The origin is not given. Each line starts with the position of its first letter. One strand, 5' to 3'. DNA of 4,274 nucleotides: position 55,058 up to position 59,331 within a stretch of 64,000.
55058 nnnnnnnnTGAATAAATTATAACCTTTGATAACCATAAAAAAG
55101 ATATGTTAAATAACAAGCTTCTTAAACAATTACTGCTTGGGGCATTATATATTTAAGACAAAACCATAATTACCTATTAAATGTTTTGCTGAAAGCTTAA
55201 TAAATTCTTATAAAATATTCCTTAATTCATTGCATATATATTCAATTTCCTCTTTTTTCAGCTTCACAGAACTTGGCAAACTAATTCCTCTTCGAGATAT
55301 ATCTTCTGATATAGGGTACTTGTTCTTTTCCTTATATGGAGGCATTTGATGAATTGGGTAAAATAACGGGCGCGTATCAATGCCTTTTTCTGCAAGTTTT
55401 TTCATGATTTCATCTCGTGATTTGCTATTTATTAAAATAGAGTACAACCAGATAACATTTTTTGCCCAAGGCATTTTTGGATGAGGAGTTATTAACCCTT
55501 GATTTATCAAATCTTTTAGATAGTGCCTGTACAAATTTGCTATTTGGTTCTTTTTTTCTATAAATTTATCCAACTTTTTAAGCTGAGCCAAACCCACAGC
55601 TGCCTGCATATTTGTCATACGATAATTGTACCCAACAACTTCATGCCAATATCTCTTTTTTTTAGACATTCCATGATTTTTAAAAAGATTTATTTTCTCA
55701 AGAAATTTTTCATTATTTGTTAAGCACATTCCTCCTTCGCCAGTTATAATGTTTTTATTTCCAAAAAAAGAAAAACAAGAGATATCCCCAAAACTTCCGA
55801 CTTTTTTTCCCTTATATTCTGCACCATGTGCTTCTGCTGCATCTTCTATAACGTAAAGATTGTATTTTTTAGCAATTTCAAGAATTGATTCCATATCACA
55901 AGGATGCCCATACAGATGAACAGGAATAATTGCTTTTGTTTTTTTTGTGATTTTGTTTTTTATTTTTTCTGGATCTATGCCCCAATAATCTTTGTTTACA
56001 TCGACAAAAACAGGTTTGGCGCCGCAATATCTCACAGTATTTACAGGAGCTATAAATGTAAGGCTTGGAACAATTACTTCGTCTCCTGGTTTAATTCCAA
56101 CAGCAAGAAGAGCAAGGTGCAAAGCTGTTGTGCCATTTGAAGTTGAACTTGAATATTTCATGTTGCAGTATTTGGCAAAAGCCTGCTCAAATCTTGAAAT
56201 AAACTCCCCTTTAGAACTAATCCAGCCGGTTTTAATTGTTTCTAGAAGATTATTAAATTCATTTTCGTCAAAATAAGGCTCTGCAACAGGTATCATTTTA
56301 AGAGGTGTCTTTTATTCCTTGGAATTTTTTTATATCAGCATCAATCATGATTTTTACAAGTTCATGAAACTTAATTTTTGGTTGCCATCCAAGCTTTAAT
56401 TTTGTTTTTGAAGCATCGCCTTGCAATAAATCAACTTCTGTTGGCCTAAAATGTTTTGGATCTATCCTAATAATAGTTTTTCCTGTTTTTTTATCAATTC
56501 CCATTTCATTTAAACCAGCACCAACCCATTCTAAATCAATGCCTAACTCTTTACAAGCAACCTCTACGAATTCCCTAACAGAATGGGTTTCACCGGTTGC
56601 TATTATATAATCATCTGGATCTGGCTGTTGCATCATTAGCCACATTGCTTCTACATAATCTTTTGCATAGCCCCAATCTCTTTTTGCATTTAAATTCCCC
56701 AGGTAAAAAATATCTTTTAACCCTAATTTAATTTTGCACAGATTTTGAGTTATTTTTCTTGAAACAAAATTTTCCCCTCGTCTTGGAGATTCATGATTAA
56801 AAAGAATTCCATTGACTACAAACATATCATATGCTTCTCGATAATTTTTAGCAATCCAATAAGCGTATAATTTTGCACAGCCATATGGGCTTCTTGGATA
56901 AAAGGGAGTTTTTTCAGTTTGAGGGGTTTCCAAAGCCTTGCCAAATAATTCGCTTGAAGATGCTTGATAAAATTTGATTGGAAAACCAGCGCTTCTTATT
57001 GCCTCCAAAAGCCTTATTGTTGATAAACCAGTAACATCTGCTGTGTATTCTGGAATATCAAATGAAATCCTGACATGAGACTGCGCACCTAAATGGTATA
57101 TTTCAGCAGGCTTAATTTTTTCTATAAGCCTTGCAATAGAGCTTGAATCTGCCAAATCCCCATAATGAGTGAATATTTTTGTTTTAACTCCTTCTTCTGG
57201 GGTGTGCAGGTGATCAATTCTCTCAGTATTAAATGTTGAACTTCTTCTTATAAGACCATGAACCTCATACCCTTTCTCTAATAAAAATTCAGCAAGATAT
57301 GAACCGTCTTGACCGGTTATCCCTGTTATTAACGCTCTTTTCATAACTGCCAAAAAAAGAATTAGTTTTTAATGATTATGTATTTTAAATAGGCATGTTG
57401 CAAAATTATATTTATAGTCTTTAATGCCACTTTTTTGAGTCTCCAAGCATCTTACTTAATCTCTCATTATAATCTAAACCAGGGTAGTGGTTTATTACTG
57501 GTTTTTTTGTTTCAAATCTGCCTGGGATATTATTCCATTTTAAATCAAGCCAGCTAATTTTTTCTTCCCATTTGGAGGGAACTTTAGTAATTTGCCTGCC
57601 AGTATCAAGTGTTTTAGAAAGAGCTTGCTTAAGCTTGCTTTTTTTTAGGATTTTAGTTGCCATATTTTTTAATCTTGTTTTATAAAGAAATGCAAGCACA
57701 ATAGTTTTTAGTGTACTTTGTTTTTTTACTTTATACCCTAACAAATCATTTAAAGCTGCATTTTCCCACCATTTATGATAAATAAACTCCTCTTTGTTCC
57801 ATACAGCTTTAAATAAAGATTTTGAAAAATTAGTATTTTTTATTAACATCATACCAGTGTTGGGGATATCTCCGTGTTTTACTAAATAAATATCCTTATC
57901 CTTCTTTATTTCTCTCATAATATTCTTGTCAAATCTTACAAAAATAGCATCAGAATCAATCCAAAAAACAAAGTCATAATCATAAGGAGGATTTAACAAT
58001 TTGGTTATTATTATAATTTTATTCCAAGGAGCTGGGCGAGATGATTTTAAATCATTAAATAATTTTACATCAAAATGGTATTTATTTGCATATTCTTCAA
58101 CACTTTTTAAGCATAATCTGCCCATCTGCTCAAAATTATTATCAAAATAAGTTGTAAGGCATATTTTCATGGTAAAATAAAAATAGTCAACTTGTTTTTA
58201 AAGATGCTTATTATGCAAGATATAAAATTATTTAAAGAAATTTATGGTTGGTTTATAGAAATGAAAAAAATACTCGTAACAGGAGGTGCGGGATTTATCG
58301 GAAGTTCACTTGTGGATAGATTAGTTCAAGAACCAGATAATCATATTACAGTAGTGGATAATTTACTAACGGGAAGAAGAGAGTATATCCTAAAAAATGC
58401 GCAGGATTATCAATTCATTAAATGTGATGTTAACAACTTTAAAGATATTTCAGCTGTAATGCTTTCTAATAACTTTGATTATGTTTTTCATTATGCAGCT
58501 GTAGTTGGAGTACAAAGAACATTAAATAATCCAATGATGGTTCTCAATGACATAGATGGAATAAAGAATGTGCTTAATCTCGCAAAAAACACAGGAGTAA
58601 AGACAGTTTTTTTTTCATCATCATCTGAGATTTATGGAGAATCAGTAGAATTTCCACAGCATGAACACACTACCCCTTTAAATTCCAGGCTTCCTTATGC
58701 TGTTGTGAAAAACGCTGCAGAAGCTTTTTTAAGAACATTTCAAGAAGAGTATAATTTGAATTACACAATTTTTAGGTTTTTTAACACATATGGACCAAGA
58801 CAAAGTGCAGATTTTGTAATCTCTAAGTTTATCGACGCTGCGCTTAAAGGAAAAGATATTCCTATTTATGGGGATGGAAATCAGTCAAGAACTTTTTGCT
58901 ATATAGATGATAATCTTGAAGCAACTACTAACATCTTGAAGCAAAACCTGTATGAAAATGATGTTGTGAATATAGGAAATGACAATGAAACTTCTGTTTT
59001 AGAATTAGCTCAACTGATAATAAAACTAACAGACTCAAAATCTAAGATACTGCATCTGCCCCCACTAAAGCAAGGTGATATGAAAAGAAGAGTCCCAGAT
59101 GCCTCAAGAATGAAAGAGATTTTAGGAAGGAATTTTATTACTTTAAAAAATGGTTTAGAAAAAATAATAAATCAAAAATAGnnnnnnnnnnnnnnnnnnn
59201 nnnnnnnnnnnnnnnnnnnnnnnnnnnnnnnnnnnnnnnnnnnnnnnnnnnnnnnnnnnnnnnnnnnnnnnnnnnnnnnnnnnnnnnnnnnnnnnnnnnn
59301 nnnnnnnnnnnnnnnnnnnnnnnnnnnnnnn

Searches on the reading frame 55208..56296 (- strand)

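Call 53: search_protein_families(library=pfam, proteins=[window:55208-56296:-], max_evalue=0.0001)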
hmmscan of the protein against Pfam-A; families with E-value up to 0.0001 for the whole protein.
window:55208-56296:- (362 aa): 5 families
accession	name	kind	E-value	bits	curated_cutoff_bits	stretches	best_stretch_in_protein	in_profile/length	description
PF01041.23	DegT_DnrJ_EryC1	-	7.2e-138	460.1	19.8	1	9-358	3-359/360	DegT/DnrJ/EryC1/StrS aminotransferase family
PF00155.27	Aminotran_1_2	-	6.3e-11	42.5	19.7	1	34-154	45-187/361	Aminotransferase class I and II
PF00266.25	Aminotran_5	-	5.8e-06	26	21.5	1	52-159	67-182/371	Aminotransferase class-V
PF01212.27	Beta_elim_lyase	-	3.5e-05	23.7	27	0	34-261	35-266/288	Beta-eliminating lyase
PF01053.26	Cys_Met_Meta_PP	-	7.7e-05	21.9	27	1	35-176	56-195/381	Cys/Met metabolism PLP-dependent enzyme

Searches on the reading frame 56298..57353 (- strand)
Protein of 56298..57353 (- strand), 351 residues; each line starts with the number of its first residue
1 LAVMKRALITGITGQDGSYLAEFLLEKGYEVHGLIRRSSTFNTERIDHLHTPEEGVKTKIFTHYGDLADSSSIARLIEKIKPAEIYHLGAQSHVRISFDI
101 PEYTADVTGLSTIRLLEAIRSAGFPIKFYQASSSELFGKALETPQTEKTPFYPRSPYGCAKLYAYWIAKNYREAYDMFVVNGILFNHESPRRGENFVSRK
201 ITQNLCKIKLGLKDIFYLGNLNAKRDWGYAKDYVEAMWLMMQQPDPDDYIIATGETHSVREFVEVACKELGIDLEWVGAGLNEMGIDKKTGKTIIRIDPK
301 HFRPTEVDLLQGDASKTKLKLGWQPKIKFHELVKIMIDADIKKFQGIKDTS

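Call 91: search_protein_families(library=pfam, proteins=[window:56298-57353:-], max_evalue=0.001)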
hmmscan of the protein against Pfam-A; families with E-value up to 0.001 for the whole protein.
window:56298-57353:- (351 aa): 4 families
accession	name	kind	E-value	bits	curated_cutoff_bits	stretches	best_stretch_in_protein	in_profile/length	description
PF16363.11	GDP_Man_Dehyd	-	7.6e-150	499.4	27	1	8-336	1-332/332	GDP-mannose 4,6 dehydratase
PF01370.27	Epimerase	-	9.9e-75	251.5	20.9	1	7-251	1-239/240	NAD dependent epimerase/dehydratase family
PF04321.23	RmlD_sub_bind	-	1e-07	31.8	27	1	6-164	2-132/287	RmlD substrate binding domain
PF02719.21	Polysacc_synt_2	-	0.00025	20.8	20.2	1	8-96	2-92/293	Polysaccharide biosynthesis protein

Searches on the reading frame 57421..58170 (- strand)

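Call 91: search_protein_families(library=pfam, proteins=[window:57421-58170:-], max_evalue=0.001)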
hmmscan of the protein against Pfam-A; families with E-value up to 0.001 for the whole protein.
window:57421-58170:- (249 aa): 3 families
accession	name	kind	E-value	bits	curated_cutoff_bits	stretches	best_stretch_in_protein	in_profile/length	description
PF03407.22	Nucleotid_trans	-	4.2e-08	33.9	22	1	64-159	66-167/208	Nucleotide-diphospho-sugar transferase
PF05637.18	Glyco_transf_34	-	2.9e-07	30.9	23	1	20-89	28-100/238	galactosyl transferase GMA12/MNN10 family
PF03314.20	DUF273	-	0.00042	20.4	30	1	49-158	29-139/219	Protein of unknown function, DUF273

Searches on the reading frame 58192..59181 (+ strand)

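Call 91: search_protein_families(library=pfam, proteins=[window:58192-59181:+], max_evalue=0.001)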
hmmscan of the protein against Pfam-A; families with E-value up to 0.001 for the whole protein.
window:58192-59181:+ (329 aa): 10 families
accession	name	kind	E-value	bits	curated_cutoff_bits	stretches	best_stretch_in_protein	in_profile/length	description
PF01370.27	Epimerase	-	7.3e-55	186.4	20.9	1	27-262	1-240/240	NAD dependent epimerase/dehydratase family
PF16363.11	GDP_Man_Dehyd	-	9.1e-50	170.4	27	1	28-312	1-318/332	GDP-mannose 4,6 dehydratase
PF01073.25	3Beta_HSD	-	5.3e-21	75.3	22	1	28-239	1-219/280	3-beta hydroxysteroid dehydrogenase/isomerase family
PF02719.21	Polysacc_synt_2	-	6.9e-14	52.2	20.2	1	27-284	1-251/293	Polysaccharide biosynthesis protein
PF07993.18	NAD_binding_4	-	1.6e-12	47.6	20.1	1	90-198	84-206/258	Male sterility protein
PF04321.23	RmlD_sub_bind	-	8.2e-12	45.2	27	1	26-307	2-258/287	RmlD substrate binding domain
PF13460.12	NAD_binding_10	-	1.2e-09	38.7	27.2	1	31-196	1-143/184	NAD(P)H-binding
PF03435.24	Sacchrp_dh_NADP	-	1.8e-05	25.5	25.1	1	32-97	5-71/129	Saccharopine dehydrogenase NADP binding domain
PF05368.20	NmrA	-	3.5e-05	24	27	1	25-159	3-123/298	NmrA-like family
PF00106.31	adh_short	-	0.00052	20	26.6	0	25-91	1-69/195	short chain dehydrogenase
